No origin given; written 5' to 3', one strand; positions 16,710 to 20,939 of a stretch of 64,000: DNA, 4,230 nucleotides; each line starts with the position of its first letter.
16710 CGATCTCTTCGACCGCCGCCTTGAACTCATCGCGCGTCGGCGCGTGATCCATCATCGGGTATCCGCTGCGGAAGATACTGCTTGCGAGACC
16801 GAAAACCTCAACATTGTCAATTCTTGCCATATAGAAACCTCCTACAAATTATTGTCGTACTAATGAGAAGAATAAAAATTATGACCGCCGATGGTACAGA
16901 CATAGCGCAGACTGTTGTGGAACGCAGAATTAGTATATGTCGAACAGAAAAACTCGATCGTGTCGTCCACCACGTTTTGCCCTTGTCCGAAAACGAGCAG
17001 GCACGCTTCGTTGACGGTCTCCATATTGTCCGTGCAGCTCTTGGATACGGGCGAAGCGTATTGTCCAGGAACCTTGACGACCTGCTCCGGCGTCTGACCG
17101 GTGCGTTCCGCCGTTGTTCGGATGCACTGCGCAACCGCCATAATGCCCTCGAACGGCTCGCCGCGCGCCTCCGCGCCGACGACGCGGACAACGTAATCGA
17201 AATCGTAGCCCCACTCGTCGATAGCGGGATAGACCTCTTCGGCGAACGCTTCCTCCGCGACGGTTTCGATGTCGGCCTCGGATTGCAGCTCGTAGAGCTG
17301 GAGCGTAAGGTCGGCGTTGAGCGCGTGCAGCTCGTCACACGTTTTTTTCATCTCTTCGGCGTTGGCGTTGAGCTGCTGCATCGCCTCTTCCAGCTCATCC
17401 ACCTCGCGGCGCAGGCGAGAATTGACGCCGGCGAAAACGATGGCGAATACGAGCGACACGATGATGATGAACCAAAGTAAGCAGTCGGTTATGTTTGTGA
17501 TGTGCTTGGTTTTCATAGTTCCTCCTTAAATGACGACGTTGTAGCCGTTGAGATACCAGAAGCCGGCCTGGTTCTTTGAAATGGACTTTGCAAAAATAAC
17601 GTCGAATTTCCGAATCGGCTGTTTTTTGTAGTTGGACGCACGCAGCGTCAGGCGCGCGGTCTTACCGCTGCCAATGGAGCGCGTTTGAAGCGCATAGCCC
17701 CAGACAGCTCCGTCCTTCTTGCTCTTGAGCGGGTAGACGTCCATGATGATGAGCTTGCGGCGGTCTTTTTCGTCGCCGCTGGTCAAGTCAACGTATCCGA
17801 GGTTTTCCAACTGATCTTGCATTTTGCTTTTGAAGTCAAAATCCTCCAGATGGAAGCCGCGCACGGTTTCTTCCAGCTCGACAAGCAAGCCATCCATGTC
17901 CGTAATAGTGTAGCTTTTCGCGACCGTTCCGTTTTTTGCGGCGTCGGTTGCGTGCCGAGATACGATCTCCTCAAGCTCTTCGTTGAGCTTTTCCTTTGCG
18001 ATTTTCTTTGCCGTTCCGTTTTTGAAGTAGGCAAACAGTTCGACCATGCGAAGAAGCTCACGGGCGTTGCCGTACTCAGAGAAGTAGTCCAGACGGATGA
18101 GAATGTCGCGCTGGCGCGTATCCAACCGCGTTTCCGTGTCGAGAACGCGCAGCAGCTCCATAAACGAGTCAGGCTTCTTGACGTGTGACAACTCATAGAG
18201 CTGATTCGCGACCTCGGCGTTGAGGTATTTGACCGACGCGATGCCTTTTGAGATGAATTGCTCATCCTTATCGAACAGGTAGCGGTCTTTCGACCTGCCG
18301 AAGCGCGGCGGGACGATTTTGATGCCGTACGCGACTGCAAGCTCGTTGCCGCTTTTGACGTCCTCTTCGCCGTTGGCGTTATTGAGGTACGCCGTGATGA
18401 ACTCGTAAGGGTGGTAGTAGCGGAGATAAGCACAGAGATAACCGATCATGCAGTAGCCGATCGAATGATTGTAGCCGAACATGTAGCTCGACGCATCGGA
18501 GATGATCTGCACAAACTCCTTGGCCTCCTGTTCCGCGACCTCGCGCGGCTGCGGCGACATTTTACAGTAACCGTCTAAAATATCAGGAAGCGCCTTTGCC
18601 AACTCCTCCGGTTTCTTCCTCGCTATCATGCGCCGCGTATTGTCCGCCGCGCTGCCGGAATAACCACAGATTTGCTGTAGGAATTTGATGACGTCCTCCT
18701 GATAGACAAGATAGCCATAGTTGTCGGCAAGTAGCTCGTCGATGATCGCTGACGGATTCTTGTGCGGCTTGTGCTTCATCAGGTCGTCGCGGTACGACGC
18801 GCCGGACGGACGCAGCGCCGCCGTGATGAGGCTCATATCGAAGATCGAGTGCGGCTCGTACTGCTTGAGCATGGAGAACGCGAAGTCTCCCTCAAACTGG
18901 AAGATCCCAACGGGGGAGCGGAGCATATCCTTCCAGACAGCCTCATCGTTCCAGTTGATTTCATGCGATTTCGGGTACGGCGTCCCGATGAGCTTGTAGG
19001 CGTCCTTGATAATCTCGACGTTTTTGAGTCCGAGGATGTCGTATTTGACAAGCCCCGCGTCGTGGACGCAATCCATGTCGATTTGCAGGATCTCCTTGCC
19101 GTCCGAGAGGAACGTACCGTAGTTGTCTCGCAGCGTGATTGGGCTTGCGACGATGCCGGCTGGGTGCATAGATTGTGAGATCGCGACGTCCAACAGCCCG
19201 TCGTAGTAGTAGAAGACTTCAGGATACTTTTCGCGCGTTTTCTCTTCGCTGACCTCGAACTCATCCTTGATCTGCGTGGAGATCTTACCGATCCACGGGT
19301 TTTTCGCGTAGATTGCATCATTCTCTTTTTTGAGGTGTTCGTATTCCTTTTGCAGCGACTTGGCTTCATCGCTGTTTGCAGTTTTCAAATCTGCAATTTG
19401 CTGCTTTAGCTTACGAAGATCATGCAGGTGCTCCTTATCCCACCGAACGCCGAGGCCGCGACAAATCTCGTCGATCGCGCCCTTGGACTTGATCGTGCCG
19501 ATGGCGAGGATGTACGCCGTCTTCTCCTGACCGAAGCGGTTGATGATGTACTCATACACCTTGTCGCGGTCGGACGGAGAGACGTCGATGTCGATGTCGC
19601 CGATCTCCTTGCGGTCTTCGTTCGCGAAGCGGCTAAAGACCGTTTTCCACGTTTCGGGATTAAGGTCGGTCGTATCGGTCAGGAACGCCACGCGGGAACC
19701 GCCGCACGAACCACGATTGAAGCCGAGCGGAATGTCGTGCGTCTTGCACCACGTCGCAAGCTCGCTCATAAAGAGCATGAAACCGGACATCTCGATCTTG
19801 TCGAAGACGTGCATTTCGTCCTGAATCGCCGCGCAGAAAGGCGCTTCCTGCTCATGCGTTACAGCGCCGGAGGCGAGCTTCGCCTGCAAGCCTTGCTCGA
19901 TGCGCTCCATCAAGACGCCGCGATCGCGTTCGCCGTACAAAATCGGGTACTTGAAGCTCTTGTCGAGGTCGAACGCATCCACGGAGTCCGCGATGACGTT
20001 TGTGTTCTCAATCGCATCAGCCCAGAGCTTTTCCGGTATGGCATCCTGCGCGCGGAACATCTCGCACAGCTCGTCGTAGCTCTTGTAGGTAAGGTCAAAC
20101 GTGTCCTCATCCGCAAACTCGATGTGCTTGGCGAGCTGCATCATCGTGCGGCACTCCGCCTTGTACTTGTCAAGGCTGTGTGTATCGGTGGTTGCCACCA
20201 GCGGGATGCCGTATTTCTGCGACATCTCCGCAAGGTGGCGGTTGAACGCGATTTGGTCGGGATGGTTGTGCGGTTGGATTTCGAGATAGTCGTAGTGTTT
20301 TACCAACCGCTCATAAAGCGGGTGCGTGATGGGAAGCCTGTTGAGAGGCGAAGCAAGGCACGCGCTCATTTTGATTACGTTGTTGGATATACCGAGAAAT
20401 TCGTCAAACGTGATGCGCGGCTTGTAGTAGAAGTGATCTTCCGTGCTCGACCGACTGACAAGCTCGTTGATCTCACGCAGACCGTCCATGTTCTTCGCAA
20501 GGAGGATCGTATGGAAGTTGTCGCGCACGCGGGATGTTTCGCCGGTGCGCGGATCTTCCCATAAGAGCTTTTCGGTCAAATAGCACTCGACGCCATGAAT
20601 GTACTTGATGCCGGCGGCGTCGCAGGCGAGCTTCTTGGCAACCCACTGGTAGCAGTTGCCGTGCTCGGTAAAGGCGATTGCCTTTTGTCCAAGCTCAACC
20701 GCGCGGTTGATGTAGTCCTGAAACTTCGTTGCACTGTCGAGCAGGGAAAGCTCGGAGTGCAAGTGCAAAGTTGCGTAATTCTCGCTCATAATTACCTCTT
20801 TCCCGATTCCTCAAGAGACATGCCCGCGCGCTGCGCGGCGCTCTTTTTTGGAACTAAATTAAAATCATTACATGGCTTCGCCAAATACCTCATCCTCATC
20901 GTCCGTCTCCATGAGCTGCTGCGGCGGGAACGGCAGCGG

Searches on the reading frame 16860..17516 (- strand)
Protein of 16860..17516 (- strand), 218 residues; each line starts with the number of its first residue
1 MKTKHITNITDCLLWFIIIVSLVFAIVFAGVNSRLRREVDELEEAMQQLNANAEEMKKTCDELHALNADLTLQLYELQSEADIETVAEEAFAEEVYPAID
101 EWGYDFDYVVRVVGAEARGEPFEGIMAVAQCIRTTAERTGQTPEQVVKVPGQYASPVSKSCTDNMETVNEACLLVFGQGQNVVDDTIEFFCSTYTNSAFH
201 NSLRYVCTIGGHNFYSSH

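Call 60: search_protein_families(library=pfam, proteins=[window:16860-17516:-], max_evalue=0.001)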
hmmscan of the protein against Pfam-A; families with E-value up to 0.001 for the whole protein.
window:16860-17516:- (218 aa): 1 family
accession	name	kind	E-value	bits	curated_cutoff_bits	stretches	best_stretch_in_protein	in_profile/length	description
PF07486.17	Hydrolase_2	-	3.6e-06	28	27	1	119-215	1-100/100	Cell Wall Hydrolase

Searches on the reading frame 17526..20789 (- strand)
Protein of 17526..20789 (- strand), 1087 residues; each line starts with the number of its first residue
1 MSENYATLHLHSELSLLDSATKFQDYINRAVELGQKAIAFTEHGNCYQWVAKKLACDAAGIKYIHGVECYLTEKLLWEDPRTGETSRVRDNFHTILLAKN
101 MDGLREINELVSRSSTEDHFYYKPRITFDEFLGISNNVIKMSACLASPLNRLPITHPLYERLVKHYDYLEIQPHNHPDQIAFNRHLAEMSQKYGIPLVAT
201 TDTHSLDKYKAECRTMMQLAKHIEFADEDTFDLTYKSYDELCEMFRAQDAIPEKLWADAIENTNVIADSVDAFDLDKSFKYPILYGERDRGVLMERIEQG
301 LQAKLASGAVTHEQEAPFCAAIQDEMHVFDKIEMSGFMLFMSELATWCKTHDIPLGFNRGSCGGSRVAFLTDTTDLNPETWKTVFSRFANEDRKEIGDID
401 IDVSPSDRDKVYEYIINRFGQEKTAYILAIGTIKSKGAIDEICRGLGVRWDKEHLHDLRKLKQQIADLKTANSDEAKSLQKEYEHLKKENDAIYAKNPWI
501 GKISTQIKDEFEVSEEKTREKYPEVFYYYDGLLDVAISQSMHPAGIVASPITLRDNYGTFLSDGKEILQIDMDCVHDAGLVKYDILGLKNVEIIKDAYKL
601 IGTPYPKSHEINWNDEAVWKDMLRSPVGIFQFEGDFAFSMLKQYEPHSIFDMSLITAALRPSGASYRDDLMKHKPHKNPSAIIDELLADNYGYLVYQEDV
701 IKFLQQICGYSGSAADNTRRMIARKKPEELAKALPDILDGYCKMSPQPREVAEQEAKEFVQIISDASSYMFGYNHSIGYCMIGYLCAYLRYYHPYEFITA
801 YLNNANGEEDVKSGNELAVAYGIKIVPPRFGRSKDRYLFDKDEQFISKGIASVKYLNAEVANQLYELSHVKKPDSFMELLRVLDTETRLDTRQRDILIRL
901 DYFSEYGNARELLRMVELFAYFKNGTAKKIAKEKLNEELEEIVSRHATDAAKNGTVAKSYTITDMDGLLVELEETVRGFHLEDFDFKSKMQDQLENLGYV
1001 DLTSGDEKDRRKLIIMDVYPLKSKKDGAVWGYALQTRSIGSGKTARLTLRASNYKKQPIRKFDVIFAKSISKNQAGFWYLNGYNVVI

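Call 17: search_protein_families(library=phrogs, proteins=[window:17526-20789:-], max_evalue=0.00001)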
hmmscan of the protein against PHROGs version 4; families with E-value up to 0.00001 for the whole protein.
window:17526-20789:- (1087 aa): 8 families
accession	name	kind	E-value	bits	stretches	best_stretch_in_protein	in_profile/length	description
phrog_405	-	DNA, RNA and nucleotide metabolism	4e-228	761.2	1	3-1035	42-1027/1190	DNA polymerase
phrog_11165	-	DNA, RNA and nucleotide metabolism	9.2e-58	196.9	1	295-866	17-573/782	DNA polymerase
phrog_7513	-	unknown function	9.1e-53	180.7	2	3-151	9-151/461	-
phrog_12219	-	DNA, RNA and nucleotide metabolism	1.2e-40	140.6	1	398-937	3-554/823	DNA polymerase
phrog_21652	-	DNA, RNA and nucleotide metabolism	2.8e-29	103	1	357-740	32-427/476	DNA polymerase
phrog_11119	-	DNA, RNA and nucleotide metabolism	4.8e-23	83.1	1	810-1018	13-211/299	DNA polymerase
phrog_13169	-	DNA, RNA and nucleotide metabolism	1.8e-22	80.8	1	6-393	4-413/463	DNA polymerase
phrog_4335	-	unknown function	3.5e-10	40.7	1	753-860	15-121/421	-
